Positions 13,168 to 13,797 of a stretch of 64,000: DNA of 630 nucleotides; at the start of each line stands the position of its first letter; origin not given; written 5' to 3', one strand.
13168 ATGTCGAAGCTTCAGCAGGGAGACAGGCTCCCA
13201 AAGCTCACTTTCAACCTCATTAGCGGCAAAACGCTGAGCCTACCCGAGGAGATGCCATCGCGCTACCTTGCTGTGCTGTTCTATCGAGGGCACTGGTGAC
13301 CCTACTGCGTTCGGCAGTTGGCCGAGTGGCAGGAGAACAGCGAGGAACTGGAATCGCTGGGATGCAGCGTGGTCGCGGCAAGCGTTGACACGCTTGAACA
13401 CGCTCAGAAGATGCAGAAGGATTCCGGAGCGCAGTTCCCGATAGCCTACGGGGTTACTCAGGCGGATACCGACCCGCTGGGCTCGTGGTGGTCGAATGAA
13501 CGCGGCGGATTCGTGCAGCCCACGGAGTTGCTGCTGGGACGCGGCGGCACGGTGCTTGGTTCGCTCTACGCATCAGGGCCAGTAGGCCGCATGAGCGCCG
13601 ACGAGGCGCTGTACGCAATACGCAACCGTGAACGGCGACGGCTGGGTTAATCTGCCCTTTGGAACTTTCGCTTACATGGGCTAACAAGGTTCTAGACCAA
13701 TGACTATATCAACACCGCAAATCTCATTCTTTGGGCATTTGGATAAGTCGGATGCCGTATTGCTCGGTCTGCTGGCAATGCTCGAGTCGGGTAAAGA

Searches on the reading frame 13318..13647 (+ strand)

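Call 112: search_protein_families(library=pfam, proteins=[window:13318-13647:+], max_evalue=0.001)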
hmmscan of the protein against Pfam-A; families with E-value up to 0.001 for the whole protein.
window:13318-13647:+ (110 aa): 1 family
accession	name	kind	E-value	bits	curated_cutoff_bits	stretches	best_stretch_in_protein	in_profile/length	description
PF00578.27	AhpC-TSA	-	8.6e-06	26.1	26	1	2-79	46-121/124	AhpC/TSA family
